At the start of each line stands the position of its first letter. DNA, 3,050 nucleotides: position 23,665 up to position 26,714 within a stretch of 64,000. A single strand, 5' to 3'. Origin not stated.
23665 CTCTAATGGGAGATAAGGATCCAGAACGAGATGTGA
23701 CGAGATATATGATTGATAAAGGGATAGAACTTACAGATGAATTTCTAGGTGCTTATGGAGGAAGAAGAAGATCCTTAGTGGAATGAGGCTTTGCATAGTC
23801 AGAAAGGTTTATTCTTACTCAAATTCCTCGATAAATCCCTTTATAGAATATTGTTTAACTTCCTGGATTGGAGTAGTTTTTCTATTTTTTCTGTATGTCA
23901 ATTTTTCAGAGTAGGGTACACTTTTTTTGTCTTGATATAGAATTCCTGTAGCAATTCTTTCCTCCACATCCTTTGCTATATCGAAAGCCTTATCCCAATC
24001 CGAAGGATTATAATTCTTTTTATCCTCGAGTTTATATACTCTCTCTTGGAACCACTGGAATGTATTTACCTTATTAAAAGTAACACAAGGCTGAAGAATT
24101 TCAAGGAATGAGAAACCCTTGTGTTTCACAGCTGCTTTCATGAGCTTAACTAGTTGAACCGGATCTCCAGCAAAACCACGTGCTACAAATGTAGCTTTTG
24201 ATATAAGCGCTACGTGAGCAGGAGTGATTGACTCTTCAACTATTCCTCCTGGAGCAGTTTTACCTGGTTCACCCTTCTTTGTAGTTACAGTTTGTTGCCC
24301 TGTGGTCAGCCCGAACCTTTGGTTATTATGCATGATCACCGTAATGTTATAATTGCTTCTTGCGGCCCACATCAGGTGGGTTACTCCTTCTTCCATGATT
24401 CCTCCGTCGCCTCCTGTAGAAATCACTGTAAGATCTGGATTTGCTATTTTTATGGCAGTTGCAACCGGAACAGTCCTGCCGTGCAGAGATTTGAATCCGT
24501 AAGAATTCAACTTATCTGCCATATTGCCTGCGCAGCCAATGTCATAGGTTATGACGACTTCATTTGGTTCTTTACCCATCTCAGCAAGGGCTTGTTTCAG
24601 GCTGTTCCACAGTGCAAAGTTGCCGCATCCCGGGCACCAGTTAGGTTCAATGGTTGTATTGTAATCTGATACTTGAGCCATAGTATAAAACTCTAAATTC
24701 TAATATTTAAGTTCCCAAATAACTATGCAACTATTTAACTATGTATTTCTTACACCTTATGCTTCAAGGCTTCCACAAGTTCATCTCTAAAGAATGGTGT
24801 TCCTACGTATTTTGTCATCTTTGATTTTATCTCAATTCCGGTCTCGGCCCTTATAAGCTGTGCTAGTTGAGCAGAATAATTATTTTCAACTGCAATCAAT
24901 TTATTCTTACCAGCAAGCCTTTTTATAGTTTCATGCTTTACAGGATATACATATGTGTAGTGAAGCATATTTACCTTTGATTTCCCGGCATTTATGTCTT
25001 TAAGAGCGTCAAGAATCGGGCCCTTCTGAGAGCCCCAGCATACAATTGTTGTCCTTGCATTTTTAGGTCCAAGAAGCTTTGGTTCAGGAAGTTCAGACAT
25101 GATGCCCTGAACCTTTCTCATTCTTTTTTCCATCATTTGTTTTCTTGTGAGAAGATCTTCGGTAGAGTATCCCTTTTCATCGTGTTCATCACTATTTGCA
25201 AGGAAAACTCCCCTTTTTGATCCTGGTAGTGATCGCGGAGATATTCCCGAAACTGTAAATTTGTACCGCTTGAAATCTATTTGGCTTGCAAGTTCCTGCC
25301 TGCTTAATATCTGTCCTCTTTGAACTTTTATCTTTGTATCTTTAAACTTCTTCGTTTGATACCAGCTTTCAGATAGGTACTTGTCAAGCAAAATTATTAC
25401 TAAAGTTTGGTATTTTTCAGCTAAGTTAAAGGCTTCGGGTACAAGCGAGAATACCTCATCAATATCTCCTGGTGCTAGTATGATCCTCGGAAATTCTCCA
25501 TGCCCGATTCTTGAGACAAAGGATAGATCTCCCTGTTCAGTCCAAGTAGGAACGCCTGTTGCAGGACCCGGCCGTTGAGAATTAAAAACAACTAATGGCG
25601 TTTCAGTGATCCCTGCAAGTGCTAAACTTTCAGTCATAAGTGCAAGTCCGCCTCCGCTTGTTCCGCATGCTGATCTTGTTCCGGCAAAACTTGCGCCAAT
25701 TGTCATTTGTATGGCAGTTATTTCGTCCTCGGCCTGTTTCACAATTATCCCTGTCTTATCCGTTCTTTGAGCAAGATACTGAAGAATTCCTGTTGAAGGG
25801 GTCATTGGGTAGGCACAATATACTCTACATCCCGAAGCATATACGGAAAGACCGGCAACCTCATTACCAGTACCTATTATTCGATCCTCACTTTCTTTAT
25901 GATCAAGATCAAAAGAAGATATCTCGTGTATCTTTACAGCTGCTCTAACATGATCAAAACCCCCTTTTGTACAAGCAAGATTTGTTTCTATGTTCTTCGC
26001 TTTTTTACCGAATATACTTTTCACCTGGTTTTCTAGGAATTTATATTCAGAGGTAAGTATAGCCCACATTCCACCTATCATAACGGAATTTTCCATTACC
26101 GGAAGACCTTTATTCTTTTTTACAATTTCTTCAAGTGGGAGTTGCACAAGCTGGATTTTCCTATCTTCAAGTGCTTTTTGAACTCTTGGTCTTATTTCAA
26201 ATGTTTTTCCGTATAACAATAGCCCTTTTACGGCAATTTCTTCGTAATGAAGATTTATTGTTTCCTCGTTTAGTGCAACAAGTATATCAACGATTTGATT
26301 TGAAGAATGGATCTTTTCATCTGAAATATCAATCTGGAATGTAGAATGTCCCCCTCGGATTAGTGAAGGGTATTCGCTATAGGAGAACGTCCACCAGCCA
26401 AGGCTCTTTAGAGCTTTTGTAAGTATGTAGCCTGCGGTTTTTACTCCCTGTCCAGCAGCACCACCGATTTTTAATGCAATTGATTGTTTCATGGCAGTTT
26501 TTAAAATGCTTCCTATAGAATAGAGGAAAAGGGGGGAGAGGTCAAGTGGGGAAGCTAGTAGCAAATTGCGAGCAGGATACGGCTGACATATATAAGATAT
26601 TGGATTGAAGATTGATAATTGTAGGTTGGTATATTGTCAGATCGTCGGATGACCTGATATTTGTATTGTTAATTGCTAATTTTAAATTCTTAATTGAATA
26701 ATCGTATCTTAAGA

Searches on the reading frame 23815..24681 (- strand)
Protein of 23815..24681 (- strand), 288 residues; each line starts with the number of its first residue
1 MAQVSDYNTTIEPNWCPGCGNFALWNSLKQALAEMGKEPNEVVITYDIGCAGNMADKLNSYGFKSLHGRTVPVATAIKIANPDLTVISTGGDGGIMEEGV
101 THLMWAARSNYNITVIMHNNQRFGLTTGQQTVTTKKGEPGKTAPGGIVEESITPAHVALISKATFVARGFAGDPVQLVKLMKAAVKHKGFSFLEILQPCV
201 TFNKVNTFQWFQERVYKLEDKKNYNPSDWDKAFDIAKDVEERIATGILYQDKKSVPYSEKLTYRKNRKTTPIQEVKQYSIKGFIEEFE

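Call 57: search_protein_families(library=pfam, proteins=[window:23815-24681:-], max_evalue=0.0001)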
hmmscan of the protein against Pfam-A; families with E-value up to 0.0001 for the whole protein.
window:23815-24681:- (288 aa): 2 families
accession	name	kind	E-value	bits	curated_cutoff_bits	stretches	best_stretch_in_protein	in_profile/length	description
PF12367.13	PFO_beta_C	-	7.6e-24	84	24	1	199-262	1-62/66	Pyruvate ferredoxin oxidoreductase beta subunit C terminal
PF02775.26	TPP_enzyme_C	-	2.5e-22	79.8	21.9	1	58-195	21-151/151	Thiamine pyrophosphate enzyme, C-terminal TPP binding domain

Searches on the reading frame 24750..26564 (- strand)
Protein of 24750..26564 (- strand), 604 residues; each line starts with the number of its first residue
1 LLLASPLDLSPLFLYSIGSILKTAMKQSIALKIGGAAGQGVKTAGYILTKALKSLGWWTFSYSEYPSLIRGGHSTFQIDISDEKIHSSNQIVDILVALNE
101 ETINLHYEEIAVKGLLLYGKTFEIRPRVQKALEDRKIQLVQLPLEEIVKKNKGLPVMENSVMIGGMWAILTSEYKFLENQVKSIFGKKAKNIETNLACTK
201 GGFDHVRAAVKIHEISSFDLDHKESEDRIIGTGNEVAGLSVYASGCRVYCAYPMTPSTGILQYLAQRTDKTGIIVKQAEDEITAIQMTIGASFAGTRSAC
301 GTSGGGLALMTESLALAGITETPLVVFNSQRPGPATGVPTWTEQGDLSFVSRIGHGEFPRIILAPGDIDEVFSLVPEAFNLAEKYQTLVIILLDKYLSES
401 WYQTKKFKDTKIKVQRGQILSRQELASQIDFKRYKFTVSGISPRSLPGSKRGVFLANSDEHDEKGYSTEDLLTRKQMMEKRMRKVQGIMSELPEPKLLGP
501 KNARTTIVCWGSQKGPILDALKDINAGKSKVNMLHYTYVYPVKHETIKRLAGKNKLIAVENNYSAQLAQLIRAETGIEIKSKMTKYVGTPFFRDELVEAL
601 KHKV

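Call 57: search_protein_families(library=pfam, proteins=[window:24750-26564:-], max_evalue=0.0001)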
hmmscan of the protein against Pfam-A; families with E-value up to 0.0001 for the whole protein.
window:24750-26564:- (604 aa): 2 families
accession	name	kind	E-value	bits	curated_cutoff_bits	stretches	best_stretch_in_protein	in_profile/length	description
PF01855.24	POR_N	-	4.5e-50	171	27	1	241-479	3-230/231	Pyruvate flavodoxin/ferredoxin oxidoreductase, thiamine diP-bdg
PF01558.24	POR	-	1.4e-29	103.9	27.4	1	37-203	1-172/173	Pyruvate ferredoxin/flavodoxin oxidoreductase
